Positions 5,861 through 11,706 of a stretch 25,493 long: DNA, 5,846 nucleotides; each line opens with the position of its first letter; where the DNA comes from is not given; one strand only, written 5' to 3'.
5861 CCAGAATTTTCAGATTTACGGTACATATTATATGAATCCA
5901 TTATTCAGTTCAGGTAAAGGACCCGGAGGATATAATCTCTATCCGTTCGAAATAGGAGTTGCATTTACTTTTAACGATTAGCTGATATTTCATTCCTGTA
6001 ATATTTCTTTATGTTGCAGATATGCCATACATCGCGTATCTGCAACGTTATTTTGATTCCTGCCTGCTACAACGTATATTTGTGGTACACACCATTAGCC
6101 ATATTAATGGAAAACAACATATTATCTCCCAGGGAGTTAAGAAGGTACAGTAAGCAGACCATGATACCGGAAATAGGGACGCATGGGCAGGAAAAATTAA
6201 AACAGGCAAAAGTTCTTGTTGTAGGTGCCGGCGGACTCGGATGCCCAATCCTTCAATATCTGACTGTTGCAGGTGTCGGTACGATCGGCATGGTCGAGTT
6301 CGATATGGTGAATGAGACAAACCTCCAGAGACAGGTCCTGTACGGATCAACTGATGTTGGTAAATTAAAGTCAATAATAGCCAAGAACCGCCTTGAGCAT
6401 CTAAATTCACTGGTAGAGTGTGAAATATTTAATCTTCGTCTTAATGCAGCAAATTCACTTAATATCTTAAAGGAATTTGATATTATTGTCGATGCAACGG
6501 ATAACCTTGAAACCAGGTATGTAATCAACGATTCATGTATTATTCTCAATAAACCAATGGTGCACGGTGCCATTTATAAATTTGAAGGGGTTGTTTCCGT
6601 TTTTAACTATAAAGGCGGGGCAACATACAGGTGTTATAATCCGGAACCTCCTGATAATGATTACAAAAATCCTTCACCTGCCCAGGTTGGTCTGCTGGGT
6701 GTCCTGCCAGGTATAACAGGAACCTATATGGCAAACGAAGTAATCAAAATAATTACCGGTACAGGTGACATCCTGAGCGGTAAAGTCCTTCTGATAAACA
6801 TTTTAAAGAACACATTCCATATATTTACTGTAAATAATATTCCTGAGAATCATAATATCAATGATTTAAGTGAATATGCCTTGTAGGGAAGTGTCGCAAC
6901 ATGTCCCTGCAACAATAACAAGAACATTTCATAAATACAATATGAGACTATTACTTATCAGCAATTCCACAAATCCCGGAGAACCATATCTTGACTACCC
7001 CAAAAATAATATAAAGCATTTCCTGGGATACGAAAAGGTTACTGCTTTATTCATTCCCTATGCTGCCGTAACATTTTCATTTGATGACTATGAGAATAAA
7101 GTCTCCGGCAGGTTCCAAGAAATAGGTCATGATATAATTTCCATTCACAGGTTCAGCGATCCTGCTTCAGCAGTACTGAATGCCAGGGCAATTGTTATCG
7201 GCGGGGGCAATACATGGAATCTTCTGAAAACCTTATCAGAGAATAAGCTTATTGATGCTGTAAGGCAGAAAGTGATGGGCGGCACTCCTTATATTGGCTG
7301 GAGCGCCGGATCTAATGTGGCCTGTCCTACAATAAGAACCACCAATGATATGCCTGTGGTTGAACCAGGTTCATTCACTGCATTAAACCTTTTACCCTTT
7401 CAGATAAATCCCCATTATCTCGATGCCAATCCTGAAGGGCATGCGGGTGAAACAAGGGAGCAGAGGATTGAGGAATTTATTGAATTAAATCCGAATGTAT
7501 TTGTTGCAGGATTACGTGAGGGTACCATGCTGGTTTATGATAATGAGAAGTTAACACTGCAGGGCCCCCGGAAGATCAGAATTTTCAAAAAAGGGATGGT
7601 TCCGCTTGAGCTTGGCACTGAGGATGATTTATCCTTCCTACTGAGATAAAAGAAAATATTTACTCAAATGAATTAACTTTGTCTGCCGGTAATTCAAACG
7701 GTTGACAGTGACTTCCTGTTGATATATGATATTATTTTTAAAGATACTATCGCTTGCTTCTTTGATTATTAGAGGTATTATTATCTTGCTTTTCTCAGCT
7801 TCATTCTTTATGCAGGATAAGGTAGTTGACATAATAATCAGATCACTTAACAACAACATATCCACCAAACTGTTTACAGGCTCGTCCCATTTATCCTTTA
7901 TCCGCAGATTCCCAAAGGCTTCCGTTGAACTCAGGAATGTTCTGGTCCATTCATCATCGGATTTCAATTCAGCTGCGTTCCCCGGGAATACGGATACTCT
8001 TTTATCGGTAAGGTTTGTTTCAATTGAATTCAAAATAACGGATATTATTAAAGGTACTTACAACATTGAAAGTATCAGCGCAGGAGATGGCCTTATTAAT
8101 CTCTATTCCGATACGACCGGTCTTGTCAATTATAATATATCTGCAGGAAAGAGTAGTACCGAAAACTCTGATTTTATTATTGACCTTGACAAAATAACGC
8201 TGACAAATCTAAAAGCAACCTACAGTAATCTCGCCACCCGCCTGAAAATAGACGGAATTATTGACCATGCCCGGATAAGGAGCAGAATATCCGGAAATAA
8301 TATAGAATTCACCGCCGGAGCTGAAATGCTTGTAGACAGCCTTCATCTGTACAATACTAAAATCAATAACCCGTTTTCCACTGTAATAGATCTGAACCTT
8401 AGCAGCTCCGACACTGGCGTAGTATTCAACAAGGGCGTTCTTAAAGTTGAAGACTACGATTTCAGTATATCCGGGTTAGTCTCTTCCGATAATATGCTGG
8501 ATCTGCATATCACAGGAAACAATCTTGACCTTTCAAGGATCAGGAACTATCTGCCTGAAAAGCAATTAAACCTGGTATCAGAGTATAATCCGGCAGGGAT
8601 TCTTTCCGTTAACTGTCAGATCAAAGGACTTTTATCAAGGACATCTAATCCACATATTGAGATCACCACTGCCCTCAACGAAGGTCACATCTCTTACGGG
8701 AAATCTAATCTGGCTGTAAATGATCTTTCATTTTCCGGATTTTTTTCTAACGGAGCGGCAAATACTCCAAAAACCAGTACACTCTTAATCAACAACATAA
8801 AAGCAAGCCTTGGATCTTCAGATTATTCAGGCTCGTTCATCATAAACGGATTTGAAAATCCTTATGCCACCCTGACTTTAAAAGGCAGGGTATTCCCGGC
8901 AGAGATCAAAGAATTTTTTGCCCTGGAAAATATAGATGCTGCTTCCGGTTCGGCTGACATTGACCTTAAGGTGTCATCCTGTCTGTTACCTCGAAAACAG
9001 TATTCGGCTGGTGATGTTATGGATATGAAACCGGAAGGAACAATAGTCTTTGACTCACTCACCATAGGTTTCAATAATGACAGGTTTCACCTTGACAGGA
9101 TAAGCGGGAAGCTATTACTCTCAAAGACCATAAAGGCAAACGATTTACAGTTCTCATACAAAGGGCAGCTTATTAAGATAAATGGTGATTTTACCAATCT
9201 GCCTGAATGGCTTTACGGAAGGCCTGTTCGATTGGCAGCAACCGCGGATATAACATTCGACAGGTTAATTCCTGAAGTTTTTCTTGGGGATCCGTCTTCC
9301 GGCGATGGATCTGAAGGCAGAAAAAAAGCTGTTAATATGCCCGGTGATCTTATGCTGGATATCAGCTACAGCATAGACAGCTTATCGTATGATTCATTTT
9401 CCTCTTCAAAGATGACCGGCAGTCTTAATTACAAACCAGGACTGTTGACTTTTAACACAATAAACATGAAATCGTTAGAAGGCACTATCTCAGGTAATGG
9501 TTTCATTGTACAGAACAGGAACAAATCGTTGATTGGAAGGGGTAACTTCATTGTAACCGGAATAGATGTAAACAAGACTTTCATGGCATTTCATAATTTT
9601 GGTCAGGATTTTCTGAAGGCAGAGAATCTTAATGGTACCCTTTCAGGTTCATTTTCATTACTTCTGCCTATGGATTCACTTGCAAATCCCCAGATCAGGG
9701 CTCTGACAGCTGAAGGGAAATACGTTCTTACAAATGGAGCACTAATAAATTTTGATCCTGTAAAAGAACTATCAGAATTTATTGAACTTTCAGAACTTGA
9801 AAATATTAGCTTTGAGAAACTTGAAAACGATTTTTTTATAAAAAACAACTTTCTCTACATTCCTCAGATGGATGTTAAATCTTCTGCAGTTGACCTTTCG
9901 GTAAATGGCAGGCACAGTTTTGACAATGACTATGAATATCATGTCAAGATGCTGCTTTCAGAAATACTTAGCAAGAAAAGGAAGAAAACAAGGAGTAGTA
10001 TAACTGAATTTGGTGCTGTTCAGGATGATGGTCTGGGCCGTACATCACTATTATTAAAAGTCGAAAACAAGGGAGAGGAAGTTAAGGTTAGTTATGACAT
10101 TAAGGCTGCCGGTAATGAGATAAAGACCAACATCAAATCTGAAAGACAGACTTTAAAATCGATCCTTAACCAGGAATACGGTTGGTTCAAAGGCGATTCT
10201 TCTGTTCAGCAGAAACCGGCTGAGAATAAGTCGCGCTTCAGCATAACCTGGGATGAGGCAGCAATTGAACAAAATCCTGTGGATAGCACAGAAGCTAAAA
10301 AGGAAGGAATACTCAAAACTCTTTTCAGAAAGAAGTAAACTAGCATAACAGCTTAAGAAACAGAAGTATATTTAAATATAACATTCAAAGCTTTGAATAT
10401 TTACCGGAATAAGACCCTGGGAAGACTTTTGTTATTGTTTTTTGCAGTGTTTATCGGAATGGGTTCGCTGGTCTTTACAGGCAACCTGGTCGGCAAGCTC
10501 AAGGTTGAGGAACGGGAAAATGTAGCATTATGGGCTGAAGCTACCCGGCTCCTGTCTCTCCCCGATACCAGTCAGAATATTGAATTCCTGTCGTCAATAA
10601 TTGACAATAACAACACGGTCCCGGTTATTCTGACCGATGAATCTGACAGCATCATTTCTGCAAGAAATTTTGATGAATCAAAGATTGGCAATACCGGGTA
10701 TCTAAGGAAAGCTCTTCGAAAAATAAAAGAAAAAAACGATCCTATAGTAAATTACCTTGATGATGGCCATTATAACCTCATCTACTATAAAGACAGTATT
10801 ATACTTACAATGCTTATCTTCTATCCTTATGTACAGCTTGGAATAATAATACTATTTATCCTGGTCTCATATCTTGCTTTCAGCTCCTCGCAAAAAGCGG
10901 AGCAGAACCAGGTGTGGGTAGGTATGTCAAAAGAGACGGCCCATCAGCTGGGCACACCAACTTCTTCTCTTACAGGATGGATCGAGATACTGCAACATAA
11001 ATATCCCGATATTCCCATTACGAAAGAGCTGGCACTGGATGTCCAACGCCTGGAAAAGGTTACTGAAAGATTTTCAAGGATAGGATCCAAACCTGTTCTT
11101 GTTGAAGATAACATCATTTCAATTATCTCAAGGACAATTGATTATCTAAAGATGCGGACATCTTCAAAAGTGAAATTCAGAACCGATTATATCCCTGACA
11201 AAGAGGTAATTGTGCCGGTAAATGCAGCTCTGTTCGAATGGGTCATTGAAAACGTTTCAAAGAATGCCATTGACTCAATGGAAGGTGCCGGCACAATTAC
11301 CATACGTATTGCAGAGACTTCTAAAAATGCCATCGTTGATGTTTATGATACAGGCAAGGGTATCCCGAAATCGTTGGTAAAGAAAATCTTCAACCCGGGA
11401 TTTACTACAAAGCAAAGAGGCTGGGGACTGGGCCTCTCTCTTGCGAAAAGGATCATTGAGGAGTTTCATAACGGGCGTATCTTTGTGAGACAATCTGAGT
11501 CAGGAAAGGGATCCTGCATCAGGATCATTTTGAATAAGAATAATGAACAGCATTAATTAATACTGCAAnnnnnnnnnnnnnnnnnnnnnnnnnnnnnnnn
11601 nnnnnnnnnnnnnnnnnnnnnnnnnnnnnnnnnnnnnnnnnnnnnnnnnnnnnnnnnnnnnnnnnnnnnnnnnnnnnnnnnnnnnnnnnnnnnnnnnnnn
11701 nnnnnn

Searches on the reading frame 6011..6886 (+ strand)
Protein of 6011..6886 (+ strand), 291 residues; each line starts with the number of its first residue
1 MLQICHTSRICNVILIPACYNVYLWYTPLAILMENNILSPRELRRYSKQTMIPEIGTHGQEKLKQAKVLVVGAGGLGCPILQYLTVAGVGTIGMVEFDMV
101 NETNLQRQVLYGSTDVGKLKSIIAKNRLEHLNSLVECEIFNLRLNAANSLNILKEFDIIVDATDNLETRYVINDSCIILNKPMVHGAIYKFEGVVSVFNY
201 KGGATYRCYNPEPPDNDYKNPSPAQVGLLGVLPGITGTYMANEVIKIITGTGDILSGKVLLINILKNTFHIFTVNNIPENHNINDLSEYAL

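Call 54: search_protein_families(library=pfam, proteins=[window:6011-6886:+], max_evalue=0.001)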
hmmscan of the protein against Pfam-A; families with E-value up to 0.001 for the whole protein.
window:6011-6886:+ (291 aa): 1 family
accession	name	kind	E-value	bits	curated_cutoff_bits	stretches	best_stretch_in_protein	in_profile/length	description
PF00899.27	ThiF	-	9.7e-68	228.3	28.1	1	46-275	1-230/238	ThiF family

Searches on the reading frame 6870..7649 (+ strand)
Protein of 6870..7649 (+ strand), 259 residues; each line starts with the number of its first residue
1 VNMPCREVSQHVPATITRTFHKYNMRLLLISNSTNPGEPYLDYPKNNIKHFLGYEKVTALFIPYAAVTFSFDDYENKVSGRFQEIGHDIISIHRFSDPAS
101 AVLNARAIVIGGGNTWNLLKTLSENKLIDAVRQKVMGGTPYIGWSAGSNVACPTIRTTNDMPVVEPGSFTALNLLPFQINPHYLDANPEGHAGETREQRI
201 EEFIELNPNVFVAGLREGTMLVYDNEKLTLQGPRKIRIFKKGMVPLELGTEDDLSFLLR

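Call 54: search_protein_families(library=pfam, proteins=[window:6870-7649:+], max_evalue=0.001)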
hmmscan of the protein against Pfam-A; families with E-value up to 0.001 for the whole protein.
window:6870-7649:+ (259 aa): 1 family
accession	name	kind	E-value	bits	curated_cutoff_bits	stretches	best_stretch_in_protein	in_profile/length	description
PF03575.23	Peptidase_S51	-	1.5e-59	201.6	23.9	1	27-230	1-205/206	Peptidase family S51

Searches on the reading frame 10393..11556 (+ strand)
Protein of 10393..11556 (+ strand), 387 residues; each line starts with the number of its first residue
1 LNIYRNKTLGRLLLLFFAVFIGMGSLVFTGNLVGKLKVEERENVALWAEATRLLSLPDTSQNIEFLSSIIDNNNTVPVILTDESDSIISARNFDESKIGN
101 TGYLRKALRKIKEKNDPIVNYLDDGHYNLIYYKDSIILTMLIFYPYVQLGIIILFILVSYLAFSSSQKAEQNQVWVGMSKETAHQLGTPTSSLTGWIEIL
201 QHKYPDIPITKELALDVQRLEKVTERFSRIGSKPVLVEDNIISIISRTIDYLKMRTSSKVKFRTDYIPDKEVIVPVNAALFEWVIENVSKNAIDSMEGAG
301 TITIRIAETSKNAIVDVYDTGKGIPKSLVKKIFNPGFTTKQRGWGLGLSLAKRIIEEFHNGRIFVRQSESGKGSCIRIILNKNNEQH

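Call 14: search_protein_families(library=pfam, proteins=[window:10393-11556:+], max_evalue=0.001)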
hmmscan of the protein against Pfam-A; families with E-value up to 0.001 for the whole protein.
window:10393-11556:+ (387 aa): 1 family
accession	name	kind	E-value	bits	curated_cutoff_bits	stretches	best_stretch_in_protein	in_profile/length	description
PF02518.31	HATPase_c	-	3e-21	76.4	26.4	1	282-382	7-109/111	Histidine kinase-, DNA gyrase B-, and HSP90-like ATPase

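Call 64: search_protein_families(library=ncbifam, proteins=[window:10393-11556:+], max_evalue=0.00001)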
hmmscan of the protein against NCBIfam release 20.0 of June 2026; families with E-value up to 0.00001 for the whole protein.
window:10393-11556:+ (387 aa): 66 families (the best 25 are shown)
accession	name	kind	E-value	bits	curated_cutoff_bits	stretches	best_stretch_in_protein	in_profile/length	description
NF008468.0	PRK11360.1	equivalog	2.1e-35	122.2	646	1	183-386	404-612/616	two-component system sensor histidine kinase AtoS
NF053867.1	SprKinKinDBac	equivalog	2.5e-29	102.1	775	1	112-383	211-498/500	sporulation kinase KinD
NF007688.0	PRK10364.1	equivalog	1.2e-22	80.4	479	1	182-386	247-455/460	two-component system sensor histidine kinase ZraS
NF038348.1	T2SS_HK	subfamily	9.3e-21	73.8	450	1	261-380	450-571/574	histidine kinase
NF033092.0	HK_WalK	equivalog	2.7e-19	69.2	725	1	240-380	448-592/594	cell wall metabolism sensor histidine kinase WalK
TIGR02916.1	PEP_his_kin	equivalog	1.3e-18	67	300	1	216-380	520-678/679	XrtA/PEP-CTERM system histidine kinase PrsK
NF046044.1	PnpS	equivalog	8.9e-18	64.5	400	1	183-380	178-389/390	two-component system histidine kinase PnpS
NF010411.0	PRK13837.1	equivalog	1.1e-17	63.3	647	1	241-382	522-675/828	two-component system VirA-like sensor kinase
TIGR02966.1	phoR_proteo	equivalog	1.3e-17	63.9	334.2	1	183-379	122-332/333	phosphate regulon sensor histidine kinase PhoR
NF008312.0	PRK11100.1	equivalog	6.7e-17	61.5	356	1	181-382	262-474/477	two-component system sensor histidine kinase CreC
NF006800.0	PRK09303.1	equivalog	1.6e-16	60.3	342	1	249-378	241-373/383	histidine kinase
NF008293.1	PRK11073.1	equivalog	2.4e-16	59.9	240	1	166-365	122-332/349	nitrogen regulation protein NR(II)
NF047874.1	MASE3_PAS_HK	subfamily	3.2e-16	59.3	560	1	235-384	474-627/655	MASE3 domain-containing sensor histidine kinase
NF041735.1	hist_kin_RppB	equivalog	3.3e-16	59.1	400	1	244-380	296-437/438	two-component system sensor histidine kinase RppB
NF046020.1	HisKinCckABruc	equivalog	3.8e-16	58.1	1000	1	257-385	568-710/868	cell cycle histidine kinase CckA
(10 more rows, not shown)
